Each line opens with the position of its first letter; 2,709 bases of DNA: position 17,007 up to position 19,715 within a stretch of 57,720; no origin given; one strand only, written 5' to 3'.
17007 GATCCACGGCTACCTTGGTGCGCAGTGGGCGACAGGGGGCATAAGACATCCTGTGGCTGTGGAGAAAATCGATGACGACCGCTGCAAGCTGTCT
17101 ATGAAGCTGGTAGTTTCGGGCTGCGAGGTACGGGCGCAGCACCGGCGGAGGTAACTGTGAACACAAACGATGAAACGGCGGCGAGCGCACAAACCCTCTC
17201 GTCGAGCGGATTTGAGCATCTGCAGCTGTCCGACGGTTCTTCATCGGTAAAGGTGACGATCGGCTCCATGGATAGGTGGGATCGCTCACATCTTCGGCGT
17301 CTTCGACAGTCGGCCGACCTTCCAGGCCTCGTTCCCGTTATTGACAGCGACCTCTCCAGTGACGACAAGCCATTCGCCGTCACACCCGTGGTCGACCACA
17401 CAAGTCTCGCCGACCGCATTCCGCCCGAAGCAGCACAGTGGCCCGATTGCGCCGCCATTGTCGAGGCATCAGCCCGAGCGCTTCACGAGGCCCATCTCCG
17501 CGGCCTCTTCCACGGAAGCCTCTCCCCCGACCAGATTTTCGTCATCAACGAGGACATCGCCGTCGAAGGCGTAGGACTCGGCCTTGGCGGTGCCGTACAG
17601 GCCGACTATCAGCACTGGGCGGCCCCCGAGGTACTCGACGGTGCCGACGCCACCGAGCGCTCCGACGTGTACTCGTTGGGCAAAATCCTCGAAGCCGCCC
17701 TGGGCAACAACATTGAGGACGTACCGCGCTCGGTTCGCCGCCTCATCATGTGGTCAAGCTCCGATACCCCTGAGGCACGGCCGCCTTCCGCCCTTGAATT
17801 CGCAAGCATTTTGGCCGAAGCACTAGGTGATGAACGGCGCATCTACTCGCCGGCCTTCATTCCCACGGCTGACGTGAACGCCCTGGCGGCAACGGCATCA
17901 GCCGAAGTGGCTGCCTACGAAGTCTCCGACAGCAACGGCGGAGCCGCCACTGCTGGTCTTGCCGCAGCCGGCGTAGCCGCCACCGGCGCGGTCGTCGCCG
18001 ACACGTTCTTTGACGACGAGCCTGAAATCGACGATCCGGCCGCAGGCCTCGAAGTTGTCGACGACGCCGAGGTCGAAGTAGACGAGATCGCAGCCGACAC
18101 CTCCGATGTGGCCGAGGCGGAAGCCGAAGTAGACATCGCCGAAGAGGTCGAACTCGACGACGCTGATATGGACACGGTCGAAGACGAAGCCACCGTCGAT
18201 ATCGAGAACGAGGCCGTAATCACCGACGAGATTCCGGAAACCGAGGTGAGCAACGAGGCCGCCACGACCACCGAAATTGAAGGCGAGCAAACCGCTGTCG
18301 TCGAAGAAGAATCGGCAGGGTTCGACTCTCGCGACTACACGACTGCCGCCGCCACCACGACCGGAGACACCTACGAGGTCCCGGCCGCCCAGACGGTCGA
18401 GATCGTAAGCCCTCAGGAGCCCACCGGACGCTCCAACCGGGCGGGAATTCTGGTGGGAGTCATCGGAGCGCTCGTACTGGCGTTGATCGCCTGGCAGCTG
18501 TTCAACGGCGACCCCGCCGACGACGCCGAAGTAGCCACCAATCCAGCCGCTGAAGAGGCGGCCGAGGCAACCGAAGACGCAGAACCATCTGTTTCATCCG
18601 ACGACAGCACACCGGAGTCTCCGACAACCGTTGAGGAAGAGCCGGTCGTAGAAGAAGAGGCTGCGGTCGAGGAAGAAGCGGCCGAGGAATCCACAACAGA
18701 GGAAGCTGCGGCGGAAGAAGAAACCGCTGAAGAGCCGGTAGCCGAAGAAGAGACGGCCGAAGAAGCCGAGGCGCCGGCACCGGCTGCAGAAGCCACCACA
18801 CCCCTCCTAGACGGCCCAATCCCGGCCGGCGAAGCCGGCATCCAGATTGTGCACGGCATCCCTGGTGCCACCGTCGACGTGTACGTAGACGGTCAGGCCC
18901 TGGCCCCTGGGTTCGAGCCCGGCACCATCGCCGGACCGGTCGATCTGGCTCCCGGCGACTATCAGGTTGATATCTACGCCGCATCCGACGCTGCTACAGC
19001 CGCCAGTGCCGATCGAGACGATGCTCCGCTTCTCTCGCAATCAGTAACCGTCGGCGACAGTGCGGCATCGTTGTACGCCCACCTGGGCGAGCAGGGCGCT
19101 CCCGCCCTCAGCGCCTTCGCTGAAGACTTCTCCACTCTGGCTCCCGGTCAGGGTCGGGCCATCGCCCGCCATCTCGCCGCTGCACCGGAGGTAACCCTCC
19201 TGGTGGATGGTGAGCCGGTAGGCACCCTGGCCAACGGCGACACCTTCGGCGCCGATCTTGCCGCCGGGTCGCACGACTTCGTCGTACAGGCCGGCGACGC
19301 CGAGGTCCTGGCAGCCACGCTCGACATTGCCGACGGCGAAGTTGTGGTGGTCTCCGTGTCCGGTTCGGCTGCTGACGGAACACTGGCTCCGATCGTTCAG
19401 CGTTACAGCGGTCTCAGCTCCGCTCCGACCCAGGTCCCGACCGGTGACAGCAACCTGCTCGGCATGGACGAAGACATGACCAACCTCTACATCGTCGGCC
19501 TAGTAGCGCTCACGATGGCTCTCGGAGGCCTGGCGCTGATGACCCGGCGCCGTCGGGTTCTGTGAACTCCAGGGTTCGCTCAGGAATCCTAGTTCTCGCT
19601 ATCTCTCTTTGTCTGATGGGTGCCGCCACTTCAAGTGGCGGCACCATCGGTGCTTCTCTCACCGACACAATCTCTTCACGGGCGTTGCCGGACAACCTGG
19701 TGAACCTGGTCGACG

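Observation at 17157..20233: Transmembrane pseudokinase-DUF4397 protein with a sortase-signal-like tail, translationally coupled to a class F-like sortase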

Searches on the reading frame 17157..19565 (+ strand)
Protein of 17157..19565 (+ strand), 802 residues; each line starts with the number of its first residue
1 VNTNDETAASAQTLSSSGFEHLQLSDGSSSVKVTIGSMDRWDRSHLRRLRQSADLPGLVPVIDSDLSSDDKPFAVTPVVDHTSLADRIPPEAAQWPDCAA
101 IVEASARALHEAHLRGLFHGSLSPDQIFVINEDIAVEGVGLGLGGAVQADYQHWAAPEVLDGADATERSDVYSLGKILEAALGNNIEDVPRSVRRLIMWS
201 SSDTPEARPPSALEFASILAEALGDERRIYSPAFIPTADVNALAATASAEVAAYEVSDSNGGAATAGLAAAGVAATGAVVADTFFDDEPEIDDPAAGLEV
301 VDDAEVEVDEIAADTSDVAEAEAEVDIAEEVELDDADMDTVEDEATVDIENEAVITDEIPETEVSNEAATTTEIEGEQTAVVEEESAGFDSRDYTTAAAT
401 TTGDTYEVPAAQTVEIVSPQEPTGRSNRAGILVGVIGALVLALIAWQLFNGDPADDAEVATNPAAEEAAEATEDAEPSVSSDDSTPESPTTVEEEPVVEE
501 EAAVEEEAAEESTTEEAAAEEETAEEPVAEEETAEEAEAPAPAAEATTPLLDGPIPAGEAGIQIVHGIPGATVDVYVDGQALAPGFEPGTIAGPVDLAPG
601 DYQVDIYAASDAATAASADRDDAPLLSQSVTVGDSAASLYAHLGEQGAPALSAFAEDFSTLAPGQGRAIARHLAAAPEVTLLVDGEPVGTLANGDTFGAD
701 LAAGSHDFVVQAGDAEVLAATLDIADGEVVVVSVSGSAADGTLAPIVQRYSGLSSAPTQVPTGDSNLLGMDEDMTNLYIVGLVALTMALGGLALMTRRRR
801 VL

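Call 3: search_protein_families(library=pfam, proteins=[window:17157-19565:+], max_evalue=1)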
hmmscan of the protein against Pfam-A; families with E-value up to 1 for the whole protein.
window:17157-19565:+ (802 aa): 5 families
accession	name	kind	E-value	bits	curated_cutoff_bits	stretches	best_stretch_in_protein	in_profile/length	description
PF14344.12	DUF4397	-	5.1e-18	66.2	30.6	1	560-680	1-117/119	Domain of unknown function (DUF4397)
PF00069.31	Pkinase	-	0.0012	18.8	31.7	1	69-179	70-188/263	Protein kinase domain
PF06832.18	BiPBP_C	-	0.035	14.4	26.8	1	670-711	37-79/90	Penicillin-Binding Protein C-terminus Family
PF07714.23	PK_Tyr_Ser-Thr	-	0.079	12.7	23.1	1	152-176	168-192/258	Protein tyrosine and serine/threonine kinase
PF11008.14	DUF2846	-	0.25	11.9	34.3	0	679-714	24-58/92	Protein of unknown function (DUF2846)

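Call 4: search_protein_families(library=ncbifam, proteins=[window:17157-19565:+], max_evalue=1)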
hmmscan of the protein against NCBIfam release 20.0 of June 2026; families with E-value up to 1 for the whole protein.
window:17157-19565:+ (802 aa): 4 families
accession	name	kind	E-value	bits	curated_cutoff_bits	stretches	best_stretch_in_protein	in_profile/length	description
NF047741.1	antiphage_MADS6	equivalog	1.5e-07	30.4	460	1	63-178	263-393/612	methylation-associated defense system protein kinase MAD6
NF033483.0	PknB_PASTA_kin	equivalog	2e-06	27.1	450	1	56-178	67-198/563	Stk1 family PASTA domain-containing Ser/Thr kinase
NF040671.1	PLuB_AAA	exception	0.0012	16.2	999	1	92-178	99-193/1256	PLuB system helicase-like protein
NF009651.0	PRK13184.1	equivalog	0.29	9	839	1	153-179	196-222/932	serine/threonine-protein kinase PknD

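Call 5: find_homologous_proteins(query=window:17157-19565:+, max_evalue=0.001)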
Query window:17157-19565:+ (802 aa): 64 proteins with E <= 0.001 among 8000 candidates.
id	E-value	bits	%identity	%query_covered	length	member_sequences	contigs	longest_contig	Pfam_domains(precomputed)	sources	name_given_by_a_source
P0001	0.0e+0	1307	78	100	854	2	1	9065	PF14344.13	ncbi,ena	-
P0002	0.0e+0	1109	83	32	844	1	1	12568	PF14344.13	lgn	-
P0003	1.4e-233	796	75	31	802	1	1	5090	PF14344.13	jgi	jgi:hypothetical protein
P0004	6.3e-232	790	73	33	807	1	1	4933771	PF14344.13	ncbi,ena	-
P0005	9.1e-230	783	51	100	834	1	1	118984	PF14344.13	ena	-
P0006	3.3e-228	778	51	100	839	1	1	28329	PF14344.13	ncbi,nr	ncbi:MAG: DUF4397 domain-containing protein [Acidimicrobiia bacterium]|nr:DUF4397 domain-containing 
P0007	8.4e-228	777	53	100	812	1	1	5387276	PF14344.13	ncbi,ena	-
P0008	9.8e-228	777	51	100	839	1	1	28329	PF14344.13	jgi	-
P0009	6.4e-227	774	74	32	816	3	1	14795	PF14344.13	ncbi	-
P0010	2.0e-226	772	73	32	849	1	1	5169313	PF14344.13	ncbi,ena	-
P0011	1.7e-222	759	75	32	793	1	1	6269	PF14344.13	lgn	-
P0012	1.6e-221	756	51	100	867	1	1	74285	PF14344.13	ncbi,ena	-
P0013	3.8e-219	748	51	100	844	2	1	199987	PF14344.13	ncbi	-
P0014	6.7e-219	747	52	100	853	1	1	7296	PF14344.13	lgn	-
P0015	1.1e-218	747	50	100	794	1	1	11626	PF14344.13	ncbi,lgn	ncbi:MAG: DUF4397 domain-containing protein [Actinomycetota bacterium]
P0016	1.4e-218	746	52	60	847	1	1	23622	PF14344.13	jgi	jgi:hypothetical protein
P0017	1.9e-218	746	51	100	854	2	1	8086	PF14344.13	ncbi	-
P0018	4.1e-217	741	49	100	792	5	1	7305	PF14344.13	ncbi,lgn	-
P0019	2.2e-215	736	74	31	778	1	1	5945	PF14344.13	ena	-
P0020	2.0e-213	729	49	100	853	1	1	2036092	PF14344.13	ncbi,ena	-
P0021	5.6e-212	724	74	32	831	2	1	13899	PF14344.13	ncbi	-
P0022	1.5e-202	693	50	100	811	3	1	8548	PF14344.13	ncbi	-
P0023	1.5e-195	670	47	100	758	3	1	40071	PF14344.13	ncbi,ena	-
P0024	2.6e-195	669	52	61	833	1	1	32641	PF14344.13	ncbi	-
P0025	6.8e-195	668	48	100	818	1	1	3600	PF14344.13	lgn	-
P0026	6.7e-193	661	74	32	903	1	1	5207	PF14344.13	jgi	jgi:hypothetical protein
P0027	2.5e-184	633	48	100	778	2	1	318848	PF14344.13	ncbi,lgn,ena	-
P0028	3.5e-184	633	45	100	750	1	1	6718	PF14344.13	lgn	-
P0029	5.0e-183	629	51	56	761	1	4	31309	PF14344.13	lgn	-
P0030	2.2e-177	610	66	32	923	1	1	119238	PF14344.13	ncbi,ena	-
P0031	8.7e-173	595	46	100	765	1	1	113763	PF14344.13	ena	-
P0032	9.3e-170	585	45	100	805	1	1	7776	PF14344.13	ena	-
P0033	1.2e-166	575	44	100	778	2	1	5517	PF14344.13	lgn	-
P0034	1.8e-165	571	43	100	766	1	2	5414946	PF14344.13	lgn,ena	-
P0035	2.0e-165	571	44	100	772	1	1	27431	PF14344.13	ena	-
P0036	5.4e-164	566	43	100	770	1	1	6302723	PF14344.13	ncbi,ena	-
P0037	1.6e-163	564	43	100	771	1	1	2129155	PF14344.13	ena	-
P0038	3.8e-163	563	42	100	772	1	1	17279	PF14344.13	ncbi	ncbi:MAG: DUF4397 domain-containing protein [Acidimicrobiales bacterium]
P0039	3.1e-160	553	62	32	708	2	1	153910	PF14344.13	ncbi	ncbi:MAG: DUF4397 domain-containing protein [Acidimicrobiales bacterium]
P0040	2.6e-159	550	62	31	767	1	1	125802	PF14344.13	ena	-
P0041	4.2e-159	550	63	30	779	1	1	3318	PF14344.13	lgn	-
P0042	3.3e-157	543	46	31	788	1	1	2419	PF14344.13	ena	-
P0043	1.6e-155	538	60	32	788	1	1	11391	PF14344.13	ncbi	-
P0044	7.7e-152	526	42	100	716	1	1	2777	PF14344.13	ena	-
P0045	3.1e-151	524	63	32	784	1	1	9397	PF14344.13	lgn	-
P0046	6.2e-151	523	62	32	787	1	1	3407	PF14344.13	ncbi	-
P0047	2.8e-150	520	62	32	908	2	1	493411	PF14344.13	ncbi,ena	-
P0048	4.1e-149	517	58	34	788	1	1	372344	PF14344.13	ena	-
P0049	1.3e-146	508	62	28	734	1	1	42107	PF14344.13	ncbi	ncbi:MAG: DUF4397 domain-containing protein [Actinomycetota bacterium]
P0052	2.3e-144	501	38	49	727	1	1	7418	PF14344.13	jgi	jgi:hypothetical protein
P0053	6.3e-140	486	64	27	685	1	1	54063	PF14344.13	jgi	jgi:hypothetical protein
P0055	8.0e-128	446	60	30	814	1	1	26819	PF14344.13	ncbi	ncbi:MAG: DUF4397 domain-containing protein [Acidimicrobiales bacterium]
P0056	1.2e-127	446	60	30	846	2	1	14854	PF14344.13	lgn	-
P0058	1.0e-99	353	46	57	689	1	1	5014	-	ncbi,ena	-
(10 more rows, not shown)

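Call 11: find_related_loci(query=A1, collection=genome_contigs, flank=8000)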
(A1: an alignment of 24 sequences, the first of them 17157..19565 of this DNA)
Query A1 (802 aa) in genome_contigs; peptide patterns used: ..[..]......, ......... (x = any residue, [..] = any of these).
142 stretches matched a pattern; 38 encode a relative of the query (tblastn E <= 1e-3); 38 distinct loci.
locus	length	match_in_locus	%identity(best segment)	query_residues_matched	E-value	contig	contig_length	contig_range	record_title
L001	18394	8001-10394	78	1-802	0e+0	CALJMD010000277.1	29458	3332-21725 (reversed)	MAG: uncultured Acidimicrobiales bacterium isolate L4_Bin_METABAT__141_1 genome assembly, contig: c_000000163613, whole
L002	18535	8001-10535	51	1-802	0e+0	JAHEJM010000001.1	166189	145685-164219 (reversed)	MAG: Acidimicrobiales bacterium isolate Ww550 NODE_42_length_166189_cov_7.202640, whole genome shotgun sequence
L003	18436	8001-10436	53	1-802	0e+0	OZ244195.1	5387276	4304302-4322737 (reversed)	MAG: Acidimicrobiales bacterium isolate 87519b6a-d5ff-410c-9faf-bc6ff523b0ec genome assembly, chromosome: 1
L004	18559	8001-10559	49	1-802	0e+0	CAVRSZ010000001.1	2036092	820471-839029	MAG: uncultured Acidimicrobiales bacterium isolate MFD09779.bin.1.250 genome assembly, contig: contig_192, whole genome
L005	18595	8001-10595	51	1-799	0e+0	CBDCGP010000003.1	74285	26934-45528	MAG: Acidimicrobiales bacterium isolate 8989243e-b366-41c5-81e7-a19f388da9ad genome assembly, contig: contig_3, whole ge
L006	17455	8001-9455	79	1-494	0e+0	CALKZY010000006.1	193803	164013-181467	MAG: uncultured Acidimicrobiales bacterium isolate L1_Bin_MAXBIN__023_sub_1 genome assembly, contig: c_000000434996, who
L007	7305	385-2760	49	1-802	0e+0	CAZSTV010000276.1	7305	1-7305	MAG TPA_asm: uncultured Acidimicrobiaceae bacterium isolate SRP268394_co1_97 genome assembly, contig: NODE_14938_length_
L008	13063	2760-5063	51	1-802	0e+0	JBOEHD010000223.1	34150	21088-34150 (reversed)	MAG: Acidimicrobiales bacterium isolate PBSact2 PBS13d_contig_7698, whole genome shotgun sequence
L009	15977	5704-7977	46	1-802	2e-176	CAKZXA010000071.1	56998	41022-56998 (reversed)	MAG: uncultured Acidimicrobiales bacterium isolate L4_Bin_Bin_141_1 genome assembly, contig: c_000000480340, whole genom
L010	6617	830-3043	45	1-791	8e-158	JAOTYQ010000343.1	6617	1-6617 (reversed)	MAG: Acidimicrobiia bacterium isolate 21_Jan_SF_Bin50 21_Jan_SF_Bin50_scaffold_11510_c1, whole genome shotgun sequence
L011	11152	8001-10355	41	1-800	4e-150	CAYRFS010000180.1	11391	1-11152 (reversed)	MAG TPA_asm: uncultured Acidimicrobiaceae bacterium isolate SRP237561_co1_99 genome assembly, contig: NODE_10804_length_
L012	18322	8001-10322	48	1-800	3e-171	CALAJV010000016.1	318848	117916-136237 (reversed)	MAG: uncultured Acidimicrobiales bacterium isolate L4_Bin_METABAT__59_1 genome assembly, contig: c_000001455924, whole g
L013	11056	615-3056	49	1-802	0e+0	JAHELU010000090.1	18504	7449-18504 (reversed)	MAG: Acidimicrobiales bacterium isolate Ww635 NODE_8457_length_18504_cov_3.229070, whole genome shotgun sequence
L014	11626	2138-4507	50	1-800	0e+0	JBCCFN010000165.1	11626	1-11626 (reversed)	MAG: Actinomycetota bacterium isolate P01_B01_bin.2 k141_277375_length_11626_cov_15.0000, whole genome shotgun sequence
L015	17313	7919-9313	52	1-486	1e-127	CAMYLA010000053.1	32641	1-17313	MAG: uncultured Acidimicrobiaceae bacterium isolate FCS_M_Acidobacteriota_12 genome assembly, contig: scaffold_1426, who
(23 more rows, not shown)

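Call 60: find_encoding_contigs(protein=P0058, flank=5000, max_places=3)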
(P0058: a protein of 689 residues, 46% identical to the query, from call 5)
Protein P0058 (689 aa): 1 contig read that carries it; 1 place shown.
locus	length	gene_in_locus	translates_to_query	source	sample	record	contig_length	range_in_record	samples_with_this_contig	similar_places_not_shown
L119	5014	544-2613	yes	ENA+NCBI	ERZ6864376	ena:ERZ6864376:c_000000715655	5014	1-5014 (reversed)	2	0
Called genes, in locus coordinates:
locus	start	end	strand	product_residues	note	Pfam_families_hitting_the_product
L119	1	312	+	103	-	?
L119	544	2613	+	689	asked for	-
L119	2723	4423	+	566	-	PF01266:DAO, PF16901:DAO_C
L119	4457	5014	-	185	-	?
